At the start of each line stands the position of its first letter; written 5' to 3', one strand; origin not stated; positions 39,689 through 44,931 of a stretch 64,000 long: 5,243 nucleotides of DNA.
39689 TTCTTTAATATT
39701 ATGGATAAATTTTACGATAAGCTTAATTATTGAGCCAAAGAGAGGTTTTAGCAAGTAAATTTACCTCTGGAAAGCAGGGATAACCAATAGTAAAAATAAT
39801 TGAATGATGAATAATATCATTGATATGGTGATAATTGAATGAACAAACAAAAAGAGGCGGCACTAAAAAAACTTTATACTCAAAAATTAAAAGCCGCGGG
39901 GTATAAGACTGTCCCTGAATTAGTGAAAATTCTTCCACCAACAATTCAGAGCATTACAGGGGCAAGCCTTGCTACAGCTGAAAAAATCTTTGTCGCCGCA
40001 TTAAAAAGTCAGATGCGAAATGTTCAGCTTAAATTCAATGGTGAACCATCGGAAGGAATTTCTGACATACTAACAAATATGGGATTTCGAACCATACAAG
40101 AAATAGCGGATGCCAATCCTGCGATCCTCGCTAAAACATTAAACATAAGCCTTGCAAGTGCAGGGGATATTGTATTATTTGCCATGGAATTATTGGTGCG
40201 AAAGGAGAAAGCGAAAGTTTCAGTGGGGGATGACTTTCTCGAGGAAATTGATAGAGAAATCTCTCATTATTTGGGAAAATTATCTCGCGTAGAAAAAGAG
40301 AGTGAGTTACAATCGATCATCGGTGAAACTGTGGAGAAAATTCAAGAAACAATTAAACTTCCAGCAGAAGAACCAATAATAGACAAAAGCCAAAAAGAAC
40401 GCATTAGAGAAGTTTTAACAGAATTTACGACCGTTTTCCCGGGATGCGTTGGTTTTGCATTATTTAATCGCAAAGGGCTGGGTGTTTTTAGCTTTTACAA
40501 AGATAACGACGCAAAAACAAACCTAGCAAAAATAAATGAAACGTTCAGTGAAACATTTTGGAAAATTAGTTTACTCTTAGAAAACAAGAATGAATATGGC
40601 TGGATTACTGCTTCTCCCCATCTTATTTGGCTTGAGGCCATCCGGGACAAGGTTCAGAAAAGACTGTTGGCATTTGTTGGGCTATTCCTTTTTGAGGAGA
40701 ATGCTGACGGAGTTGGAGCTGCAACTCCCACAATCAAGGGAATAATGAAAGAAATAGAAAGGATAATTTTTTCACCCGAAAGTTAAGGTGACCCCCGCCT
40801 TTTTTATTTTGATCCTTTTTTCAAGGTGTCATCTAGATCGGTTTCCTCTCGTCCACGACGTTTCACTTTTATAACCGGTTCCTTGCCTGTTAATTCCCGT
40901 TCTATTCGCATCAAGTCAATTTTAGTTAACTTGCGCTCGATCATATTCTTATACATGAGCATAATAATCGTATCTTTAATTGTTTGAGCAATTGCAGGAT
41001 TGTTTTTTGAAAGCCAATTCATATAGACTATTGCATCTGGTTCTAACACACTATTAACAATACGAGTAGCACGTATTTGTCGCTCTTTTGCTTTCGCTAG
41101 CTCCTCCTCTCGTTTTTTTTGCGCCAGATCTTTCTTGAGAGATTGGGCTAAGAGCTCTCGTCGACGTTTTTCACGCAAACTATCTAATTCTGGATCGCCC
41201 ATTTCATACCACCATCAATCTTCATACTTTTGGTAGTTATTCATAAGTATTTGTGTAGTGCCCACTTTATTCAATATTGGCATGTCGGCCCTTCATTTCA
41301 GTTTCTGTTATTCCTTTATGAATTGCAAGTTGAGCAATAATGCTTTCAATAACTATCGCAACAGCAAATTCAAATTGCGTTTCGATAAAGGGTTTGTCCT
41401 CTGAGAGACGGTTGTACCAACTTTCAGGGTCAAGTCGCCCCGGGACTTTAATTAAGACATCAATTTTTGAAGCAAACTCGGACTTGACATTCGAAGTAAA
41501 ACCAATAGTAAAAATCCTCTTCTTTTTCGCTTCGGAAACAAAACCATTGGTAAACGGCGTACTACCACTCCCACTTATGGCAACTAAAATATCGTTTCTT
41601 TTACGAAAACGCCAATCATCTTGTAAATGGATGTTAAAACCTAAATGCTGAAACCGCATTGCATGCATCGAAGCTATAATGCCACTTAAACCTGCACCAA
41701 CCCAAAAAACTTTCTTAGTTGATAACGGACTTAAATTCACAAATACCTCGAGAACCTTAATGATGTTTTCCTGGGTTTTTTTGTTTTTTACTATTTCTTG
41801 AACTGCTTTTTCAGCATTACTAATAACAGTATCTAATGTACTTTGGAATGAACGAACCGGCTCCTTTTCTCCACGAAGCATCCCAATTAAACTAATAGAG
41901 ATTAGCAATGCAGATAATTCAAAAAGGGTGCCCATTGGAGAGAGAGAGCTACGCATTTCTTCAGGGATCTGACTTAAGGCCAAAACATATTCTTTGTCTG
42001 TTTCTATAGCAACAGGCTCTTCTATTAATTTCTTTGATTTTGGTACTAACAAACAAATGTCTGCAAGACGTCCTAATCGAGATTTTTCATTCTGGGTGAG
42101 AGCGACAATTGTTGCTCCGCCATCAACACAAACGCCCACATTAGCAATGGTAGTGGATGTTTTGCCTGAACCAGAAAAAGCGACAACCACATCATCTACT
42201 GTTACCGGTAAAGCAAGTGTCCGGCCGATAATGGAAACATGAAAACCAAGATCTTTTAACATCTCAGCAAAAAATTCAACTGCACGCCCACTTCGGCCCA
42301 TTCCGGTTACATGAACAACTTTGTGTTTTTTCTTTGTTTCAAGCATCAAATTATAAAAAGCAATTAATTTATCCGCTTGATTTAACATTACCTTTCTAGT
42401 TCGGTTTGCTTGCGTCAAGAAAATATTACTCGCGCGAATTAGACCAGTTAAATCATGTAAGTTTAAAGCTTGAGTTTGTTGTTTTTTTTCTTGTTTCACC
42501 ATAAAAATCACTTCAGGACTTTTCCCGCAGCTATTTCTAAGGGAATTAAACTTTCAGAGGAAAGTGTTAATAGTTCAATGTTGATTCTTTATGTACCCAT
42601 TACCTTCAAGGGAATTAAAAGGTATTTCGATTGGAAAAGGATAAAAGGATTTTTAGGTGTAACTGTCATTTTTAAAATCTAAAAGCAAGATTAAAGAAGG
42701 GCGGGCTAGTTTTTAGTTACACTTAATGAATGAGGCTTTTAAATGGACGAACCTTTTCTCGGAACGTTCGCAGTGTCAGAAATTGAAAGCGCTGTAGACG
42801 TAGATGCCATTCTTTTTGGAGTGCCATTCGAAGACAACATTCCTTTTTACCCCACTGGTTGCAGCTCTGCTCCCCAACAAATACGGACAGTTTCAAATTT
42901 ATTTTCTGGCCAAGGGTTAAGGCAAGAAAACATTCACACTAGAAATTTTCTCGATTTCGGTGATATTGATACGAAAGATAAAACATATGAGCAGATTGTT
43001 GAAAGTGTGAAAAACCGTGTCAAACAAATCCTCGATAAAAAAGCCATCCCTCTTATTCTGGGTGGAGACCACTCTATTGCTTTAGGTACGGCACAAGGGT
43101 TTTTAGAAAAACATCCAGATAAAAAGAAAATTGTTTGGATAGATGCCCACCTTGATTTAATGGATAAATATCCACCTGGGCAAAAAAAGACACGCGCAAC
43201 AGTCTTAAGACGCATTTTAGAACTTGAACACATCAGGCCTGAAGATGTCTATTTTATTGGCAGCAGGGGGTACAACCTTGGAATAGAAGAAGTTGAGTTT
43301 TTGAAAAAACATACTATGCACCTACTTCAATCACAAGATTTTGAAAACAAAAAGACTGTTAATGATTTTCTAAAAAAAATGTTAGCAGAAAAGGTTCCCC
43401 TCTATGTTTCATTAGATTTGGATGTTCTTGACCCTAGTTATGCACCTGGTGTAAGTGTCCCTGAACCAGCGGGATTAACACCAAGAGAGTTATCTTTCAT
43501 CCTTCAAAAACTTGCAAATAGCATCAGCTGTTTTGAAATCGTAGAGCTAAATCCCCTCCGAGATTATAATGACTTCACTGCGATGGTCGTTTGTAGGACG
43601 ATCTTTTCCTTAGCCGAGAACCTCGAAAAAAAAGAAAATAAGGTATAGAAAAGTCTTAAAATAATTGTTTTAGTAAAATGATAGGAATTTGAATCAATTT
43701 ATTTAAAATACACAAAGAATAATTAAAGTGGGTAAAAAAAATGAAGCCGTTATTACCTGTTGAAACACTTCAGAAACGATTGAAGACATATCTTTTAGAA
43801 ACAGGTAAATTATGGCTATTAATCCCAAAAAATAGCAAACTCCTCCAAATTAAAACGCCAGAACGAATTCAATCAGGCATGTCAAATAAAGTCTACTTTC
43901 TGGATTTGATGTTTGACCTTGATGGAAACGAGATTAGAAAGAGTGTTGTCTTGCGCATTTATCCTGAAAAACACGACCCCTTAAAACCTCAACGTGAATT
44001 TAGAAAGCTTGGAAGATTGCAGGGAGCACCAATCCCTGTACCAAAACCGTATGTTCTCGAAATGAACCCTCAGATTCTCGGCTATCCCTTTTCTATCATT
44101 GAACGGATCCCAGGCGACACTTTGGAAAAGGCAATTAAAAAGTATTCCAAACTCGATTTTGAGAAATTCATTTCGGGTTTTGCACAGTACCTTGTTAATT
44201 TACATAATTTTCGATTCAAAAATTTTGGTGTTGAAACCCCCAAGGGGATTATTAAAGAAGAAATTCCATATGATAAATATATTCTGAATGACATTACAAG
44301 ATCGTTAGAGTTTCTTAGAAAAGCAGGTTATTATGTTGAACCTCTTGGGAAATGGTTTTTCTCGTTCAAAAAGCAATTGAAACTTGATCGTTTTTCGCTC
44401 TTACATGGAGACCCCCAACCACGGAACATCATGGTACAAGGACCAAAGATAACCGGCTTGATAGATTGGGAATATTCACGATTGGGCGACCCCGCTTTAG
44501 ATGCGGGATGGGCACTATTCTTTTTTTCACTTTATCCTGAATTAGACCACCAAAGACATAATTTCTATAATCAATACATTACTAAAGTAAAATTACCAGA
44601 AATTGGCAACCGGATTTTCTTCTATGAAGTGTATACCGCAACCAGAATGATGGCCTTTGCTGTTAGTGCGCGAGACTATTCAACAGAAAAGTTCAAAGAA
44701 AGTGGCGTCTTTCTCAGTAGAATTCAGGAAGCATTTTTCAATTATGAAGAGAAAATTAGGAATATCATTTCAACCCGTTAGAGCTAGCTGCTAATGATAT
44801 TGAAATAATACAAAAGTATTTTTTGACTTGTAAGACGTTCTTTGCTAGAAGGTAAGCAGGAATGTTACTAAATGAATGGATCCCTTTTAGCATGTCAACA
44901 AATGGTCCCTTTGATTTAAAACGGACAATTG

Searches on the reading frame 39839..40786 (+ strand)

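Call 78: search_protein_families(library=pfam, proteins=[window:39839-40786:+], max_evalue=0.001)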
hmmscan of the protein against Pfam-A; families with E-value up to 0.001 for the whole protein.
window:39839-40786:+ (315 aa): 1 family
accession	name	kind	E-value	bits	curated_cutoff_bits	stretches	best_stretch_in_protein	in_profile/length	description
PF14520.12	HHH_5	-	8.4e-06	26.6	27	0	77-115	18-55/57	Helix-hairpin-helix domain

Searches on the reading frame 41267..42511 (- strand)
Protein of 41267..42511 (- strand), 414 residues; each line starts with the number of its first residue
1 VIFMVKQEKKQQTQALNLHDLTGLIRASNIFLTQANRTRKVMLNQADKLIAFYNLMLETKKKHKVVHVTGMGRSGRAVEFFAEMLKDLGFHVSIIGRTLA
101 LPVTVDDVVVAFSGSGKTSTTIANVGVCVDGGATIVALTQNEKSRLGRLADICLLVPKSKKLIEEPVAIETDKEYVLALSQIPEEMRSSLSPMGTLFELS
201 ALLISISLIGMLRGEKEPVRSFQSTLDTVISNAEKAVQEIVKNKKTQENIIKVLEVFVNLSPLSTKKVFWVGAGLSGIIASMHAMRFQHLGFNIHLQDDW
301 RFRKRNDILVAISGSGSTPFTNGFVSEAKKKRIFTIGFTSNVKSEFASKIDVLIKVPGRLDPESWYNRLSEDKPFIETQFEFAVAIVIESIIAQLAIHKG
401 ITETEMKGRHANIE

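Call 78: search_protein_families(library=pfam, proteins=[window:41267-42511:-], max_evalue=0.001)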
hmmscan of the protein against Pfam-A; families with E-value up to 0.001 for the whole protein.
window:41267-42511:- (414 aa): 2 families
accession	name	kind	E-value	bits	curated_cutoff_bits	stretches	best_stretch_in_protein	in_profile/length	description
PF01380.27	SIS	-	1.5e-17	64.1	25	2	66-160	8-108/131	SIS domain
PF13580.11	SIS_2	-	3.8e-11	43.6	27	0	301-340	100-138/138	SIS domain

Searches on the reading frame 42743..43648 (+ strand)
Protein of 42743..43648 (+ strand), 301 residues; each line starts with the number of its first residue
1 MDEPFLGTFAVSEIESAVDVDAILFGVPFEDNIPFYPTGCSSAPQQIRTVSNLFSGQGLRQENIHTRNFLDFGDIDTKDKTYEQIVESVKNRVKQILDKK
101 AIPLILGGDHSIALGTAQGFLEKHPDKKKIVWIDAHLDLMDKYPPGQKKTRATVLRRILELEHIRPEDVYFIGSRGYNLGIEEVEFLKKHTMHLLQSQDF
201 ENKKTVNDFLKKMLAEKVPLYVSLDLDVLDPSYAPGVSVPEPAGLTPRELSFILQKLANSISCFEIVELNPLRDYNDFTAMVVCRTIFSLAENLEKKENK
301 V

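Call 78: search_protein_families(library=pfam, proteins=[window:42743-43648:+], max_evalue=0.001)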
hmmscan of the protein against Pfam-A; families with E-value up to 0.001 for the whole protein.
window:42743-43648:+ (301 aa): 1 family
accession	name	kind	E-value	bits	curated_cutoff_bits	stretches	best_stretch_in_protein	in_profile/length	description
PF00491.26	Arginase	-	1.2e-66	225.5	22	1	21-290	2-277/280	Arginase family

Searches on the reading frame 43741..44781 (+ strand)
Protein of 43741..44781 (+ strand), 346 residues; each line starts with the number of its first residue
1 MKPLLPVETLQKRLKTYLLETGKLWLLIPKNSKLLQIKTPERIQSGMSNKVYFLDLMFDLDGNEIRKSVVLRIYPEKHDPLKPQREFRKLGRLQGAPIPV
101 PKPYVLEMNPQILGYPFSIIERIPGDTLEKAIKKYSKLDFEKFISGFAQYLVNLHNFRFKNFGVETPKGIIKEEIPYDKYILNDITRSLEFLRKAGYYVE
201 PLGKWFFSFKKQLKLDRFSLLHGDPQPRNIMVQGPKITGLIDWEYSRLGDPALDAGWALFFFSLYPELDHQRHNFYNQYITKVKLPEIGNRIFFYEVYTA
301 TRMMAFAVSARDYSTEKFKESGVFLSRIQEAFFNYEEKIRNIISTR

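Call 78: search_protein_families(library=pfam, proteins=[window:43741-44781:+], max_evalue=0.001)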
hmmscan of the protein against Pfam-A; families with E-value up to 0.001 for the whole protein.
window:43741-44781:+ (346 aa): 2 families
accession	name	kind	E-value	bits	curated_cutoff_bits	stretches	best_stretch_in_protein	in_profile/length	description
PF01636.29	APH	-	1.1e-29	104.3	23.2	1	41-269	3-222/239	Phosphotransferase enzyme family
PF01633.27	Choline_kinase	-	3.9e-07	30.1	29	0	215-302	159-243/300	Choline/ethanolamine kinase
